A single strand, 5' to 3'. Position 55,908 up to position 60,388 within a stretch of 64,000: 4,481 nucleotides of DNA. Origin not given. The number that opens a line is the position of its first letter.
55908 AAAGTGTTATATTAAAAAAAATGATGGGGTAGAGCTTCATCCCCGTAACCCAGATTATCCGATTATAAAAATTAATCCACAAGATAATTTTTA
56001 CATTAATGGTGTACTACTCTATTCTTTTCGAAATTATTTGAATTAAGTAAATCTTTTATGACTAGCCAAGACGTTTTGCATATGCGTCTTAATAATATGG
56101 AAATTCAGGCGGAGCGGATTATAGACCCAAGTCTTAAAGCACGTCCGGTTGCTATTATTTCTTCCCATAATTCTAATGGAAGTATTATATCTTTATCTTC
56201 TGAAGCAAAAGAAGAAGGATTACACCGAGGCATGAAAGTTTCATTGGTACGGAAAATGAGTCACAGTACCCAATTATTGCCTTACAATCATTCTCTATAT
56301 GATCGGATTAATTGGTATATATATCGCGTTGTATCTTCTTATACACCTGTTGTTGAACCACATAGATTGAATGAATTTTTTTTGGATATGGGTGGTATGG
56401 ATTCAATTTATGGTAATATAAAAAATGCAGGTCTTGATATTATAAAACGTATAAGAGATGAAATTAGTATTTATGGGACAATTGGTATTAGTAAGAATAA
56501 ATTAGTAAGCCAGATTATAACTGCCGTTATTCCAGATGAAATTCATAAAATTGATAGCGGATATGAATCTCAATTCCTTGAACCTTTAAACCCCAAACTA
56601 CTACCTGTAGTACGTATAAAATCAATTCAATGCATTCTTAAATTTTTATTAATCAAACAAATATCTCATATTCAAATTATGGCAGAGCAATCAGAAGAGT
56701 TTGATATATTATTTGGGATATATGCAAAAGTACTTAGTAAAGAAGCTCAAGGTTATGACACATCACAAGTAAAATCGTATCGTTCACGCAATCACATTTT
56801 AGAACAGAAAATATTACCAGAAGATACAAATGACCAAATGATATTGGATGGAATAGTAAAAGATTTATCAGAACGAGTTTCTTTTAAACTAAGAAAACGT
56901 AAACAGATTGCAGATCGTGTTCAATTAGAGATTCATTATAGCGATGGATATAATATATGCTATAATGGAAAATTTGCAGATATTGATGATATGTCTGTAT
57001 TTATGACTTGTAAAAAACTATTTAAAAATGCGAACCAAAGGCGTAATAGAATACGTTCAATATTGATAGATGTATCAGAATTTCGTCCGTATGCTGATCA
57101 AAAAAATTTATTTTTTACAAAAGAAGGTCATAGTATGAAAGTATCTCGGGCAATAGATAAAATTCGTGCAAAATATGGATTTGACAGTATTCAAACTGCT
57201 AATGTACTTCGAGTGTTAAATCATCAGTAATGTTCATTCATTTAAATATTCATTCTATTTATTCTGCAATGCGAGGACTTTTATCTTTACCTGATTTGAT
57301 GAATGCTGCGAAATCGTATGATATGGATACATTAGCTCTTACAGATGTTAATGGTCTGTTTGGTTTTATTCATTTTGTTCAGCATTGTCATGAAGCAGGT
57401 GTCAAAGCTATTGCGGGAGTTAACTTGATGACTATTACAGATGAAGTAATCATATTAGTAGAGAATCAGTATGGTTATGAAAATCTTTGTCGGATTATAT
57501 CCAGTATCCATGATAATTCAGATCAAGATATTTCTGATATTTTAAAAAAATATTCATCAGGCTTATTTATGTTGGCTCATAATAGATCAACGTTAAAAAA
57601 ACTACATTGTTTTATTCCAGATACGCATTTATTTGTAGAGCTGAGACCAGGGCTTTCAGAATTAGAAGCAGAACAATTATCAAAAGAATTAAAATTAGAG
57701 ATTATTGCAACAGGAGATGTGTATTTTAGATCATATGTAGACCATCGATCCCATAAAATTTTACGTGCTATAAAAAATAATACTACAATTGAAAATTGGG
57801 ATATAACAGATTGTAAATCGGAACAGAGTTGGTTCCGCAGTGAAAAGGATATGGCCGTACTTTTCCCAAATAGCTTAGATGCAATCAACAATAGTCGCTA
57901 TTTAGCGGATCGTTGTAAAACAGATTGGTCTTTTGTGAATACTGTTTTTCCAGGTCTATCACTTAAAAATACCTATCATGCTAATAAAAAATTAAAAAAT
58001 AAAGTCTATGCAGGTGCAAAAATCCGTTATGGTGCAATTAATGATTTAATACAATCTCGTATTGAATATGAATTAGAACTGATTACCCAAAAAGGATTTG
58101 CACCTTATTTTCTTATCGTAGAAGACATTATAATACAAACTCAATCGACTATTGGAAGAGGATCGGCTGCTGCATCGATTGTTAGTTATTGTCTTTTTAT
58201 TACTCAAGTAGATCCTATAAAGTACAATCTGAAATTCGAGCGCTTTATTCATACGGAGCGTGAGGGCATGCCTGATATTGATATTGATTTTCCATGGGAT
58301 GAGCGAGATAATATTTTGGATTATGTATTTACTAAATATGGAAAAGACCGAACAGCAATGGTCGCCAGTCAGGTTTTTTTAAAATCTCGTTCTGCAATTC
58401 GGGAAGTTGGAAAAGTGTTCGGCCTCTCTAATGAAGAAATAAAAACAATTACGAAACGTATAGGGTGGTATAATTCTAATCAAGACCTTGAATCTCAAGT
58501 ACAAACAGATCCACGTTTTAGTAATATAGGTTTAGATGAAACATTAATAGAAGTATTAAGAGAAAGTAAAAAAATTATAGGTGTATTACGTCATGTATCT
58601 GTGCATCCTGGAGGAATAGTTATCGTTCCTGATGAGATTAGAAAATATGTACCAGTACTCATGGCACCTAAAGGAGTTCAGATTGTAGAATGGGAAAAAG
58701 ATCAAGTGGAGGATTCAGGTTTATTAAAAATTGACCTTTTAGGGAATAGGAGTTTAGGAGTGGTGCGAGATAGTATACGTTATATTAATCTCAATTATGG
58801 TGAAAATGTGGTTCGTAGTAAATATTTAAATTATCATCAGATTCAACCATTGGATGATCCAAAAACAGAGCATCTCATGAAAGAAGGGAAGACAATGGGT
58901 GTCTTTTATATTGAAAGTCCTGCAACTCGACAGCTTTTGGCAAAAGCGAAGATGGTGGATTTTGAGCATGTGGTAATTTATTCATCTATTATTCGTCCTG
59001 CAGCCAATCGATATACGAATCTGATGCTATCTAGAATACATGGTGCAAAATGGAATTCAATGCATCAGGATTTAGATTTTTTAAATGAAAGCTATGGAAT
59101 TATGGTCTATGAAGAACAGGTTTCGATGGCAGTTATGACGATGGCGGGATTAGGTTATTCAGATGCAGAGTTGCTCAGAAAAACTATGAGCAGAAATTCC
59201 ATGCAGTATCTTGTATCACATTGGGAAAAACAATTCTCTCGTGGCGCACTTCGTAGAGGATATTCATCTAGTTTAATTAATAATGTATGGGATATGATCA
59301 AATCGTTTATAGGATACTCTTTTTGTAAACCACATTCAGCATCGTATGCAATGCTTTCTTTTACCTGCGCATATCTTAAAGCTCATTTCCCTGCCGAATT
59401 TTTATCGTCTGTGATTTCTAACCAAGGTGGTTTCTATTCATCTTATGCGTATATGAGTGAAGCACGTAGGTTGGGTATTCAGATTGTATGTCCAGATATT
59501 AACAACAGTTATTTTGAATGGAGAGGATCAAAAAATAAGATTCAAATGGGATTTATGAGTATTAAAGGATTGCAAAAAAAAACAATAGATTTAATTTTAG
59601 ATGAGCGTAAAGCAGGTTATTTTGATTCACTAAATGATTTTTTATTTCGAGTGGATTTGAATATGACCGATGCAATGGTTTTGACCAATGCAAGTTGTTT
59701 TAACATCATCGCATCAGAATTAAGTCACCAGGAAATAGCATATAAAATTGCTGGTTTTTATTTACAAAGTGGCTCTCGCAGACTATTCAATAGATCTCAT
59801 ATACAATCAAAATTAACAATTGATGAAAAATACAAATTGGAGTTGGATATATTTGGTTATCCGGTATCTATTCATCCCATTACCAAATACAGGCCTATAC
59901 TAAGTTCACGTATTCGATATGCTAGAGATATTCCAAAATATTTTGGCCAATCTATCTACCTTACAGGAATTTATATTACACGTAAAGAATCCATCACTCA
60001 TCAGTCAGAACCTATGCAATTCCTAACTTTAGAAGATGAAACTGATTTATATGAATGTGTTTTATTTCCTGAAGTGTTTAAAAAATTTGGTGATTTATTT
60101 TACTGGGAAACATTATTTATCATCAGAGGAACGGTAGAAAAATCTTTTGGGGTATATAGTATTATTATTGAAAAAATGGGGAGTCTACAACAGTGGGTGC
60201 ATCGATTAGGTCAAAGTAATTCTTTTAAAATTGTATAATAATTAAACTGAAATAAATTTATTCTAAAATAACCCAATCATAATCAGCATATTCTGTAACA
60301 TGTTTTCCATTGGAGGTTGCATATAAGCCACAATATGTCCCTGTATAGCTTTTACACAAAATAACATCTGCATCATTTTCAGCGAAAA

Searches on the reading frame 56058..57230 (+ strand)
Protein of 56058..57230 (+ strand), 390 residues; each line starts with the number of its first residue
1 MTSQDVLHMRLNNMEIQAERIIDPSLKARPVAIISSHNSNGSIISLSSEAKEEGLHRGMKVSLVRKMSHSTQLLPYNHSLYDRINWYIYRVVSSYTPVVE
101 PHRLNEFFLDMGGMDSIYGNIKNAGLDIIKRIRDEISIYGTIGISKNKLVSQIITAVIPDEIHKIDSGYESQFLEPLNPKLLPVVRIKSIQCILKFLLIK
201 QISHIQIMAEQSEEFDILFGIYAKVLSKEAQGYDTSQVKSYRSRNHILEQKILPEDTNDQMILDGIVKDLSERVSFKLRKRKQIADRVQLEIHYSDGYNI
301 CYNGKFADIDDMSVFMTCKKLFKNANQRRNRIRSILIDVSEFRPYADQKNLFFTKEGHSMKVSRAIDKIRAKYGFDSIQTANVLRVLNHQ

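Call 18: search_protein_families(library=pfam, proteins=[window:56058-57230:+])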
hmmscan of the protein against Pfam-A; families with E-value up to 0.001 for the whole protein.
window:56058-57230:+ (390 aa): 2 families
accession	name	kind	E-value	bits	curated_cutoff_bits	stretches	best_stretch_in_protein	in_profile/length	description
PF00817.25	IMS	-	4.7e-28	98.4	23.2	1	16-155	8-147/148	impB/mucB/samB family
PF11799.13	IMS_C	-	1.5e-09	38.7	20.7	1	247-345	4-102/109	impB/mucB/samB family C-terminal domain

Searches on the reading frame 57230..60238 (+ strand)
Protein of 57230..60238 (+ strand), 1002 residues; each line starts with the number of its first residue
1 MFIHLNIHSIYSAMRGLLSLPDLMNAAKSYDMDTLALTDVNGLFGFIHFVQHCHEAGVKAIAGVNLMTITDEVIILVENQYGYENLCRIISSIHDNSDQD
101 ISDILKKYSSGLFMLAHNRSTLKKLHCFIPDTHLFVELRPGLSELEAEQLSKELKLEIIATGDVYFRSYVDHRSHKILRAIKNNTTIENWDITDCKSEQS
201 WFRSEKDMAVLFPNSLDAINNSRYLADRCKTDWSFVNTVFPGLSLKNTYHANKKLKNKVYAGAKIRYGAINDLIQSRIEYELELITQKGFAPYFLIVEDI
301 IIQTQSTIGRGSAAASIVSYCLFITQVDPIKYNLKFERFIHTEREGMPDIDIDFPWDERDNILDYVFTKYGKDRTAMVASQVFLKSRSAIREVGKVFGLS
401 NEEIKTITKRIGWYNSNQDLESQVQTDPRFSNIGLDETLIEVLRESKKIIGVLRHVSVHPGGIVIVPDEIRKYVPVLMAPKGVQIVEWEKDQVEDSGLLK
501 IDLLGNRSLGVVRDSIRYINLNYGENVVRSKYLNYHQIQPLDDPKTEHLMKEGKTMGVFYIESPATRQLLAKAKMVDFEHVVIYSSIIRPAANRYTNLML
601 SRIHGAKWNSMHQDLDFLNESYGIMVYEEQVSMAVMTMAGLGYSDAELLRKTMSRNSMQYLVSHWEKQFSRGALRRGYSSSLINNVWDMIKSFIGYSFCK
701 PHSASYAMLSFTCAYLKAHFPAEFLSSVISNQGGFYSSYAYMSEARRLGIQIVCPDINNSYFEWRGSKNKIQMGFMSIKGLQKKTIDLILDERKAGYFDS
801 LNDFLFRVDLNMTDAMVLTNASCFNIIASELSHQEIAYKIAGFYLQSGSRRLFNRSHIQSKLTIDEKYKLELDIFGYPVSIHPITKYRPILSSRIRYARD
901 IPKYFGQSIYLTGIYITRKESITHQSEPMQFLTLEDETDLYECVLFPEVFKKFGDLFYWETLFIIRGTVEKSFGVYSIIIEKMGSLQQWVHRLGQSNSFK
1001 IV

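Call 18: search_protein_families(library=pfam, proteins=[window:57230-60238:+])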
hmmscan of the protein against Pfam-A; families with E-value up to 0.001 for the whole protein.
window:57230-60238:+ (1002 aa): 5 families
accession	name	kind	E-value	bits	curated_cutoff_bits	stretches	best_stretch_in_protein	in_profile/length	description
PF07733.18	DNA_pol3_alpha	-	2.5e-74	250.6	23.9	1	254-505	2-260/260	Bacterial DNA polymerase III alpha NTPase domain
PF17657.6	DNA_pol3_finger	-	4e-25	88.5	22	1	511-673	4-162/166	Bacterial DNA polymerase III alpha subunit finger domain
PF02811.25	PHP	-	2.8e-22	80.2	26.4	1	4-116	1-122/164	PHP domain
PF14579.12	HHH_6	-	8.1e-14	52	25.6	1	749-827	1-83/90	Helix-hairpin-helix motif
PF01336.31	tRNA_anti-codon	-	2.4e-07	31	27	1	920-983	11-72/75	OB-fold nucleic acid binding domain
